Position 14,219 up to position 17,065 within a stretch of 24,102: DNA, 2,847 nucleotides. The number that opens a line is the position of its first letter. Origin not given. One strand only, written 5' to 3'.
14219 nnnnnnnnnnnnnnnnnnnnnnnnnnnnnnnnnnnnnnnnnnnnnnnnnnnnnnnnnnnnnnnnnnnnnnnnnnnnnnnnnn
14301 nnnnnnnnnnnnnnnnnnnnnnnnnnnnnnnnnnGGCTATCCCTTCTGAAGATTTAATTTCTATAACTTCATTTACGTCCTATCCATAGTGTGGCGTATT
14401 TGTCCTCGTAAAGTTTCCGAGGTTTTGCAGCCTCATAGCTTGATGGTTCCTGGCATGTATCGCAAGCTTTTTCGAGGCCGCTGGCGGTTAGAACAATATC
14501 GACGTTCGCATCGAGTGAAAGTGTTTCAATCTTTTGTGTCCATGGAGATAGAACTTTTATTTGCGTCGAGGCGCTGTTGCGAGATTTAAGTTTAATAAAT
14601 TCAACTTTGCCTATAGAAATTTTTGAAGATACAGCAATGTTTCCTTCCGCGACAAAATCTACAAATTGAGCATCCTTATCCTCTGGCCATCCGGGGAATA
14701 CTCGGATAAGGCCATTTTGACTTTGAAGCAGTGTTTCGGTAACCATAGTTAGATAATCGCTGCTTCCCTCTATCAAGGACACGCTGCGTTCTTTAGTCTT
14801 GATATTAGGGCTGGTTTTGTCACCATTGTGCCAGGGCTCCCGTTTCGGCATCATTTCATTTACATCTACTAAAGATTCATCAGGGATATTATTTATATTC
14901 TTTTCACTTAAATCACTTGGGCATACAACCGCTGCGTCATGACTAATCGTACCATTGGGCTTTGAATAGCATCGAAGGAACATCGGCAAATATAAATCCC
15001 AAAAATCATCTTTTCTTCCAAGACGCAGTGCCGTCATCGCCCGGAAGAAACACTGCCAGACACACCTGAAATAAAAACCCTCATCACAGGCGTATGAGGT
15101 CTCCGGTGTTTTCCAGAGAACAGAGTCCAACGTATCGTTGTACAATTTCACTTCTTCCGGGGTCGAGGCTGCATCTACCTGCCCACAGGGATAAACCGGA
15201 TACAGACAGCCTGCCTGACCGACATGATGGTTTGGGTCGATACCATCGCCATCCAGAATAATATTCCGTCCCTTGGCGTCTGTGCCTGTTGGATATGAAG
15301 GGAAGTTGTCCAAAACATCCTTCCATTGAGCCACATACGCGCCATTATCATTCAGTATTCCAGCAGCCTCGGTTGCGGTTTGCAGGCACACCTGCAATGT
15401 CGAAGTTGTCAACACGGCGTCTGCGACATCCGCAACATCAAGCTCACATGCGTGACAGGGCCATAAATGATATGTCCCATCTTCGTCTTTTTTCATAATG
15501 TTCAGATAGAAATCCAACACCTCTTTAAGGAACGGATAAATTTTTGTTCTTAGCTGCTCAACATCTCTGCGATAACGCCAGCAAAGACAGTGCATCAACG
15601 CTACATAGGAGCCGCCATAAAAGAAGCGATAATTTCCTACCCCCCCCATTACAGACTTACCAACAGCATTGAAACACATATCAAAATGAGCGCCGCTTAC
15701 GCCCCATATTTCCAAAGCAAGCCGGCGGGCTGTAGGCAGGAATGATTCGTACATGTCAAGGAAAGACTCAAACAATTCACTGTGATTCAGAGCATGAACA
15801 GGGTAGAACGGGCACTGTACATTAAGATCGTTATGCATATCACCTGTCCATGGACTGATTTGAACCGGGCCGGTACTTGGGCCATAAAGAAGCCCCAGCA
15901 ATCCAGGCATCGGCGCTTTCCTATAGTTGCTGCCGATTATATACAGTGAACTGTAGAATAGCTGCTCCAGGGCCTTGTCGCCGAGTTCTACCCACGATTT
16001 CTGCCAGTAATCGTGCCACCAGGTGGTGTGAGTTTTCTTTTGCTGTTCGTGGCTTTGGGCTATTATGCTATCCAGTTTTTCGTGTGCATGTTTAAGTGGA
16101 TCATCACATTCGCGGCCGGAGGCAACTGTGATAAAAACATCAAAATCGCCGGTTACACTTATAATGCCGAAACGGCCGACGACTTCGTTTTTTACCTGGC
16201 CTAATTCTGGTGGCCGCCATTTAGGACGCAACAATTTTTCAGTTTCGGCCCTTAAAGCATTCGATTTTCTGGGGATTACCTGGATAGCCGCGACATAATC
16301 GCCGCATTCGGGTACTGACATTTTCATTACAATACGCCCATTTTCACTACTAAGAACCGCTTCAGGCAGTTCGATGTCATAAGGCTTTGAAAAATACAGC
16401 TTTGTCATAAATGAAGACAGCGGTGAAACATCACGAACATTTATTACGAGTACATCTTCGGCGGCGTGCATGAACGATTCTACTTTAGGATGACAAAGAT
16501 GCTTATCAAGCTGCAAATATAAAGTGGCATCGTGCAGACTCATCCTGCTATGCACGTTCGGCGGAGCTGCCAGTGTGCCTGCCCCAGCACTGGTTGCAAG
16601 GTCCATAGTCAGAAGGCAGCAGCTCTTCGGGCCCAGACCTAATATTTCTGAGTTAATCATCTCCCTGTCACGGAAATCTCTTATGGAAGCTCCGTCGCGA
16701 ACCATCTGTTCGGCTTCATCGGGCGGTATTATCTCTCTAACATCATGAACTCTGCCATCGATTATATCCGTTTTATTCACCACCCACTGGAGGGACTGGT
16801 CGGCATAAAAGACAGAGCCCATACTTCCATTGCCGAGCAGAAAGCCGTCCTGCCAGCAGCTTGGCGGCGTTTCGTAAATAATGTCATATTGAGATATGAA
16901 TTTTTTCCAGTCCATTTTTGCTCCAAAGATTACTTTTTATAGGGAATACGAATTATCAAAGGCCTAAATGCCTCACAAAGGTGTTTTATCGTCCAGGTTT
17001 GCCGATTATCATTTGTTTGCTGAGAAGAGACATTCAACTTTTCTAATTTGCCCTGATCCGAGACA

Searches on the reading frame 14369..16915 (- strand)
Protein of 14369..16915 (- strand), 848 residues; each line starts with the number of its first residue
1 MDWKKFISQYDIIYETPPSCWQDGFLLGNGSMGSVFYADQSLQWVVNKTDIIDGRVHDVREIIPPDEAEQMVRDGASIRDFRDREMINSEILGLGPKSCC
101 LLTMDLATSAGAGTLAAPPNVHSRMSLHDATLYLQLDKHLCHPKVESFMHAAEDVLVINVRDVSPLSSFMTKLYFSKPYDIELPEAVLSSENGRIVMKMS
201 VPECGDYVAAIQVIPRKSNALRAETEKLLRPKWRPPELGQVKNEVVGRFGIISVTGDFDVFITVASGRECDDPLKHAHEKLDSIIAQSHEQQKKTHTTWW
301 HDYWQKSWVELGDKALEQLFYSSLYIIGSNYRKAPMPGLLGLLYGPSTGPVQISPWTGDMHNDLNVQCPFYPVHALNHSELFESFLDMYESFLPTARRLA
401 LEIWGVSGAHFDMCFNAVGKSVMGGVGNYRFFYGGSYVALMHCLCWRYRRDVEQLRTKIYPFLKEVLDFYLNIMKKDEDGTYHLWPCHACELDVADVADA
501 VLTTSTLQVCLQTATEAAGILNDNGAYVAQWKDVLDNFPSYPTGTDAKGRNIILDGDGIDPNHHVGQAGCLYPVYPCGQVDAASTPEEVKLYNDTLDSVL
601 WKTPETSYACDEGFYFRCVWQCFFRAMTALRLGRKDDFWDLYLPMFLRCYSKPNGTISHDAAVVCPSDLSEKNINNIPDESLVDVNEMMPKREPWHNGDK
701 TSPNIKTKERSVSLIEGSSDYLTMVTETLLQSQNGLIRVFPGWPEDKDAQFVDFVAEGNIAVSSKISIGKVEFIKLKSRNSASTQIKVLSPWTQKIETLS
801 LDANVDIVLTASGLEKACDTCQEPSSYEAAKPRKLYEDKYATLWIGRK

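Call 65: search_protein_families(library=pfam, proteins=[window:14369-16915:-], max_evalue=0.0001)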
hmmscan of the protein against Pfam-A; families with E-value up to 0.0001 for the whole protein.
window:14369-16915:- (848 aa): 1 family
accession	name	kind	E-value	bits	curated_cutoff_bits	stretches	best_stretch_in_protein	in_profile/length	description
PF22124.2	Glyco_hydro_95_cat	-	1.4e-25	90.5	27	1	312-611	47-341/408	Glycosyl hydrolase family 95 catalytic domain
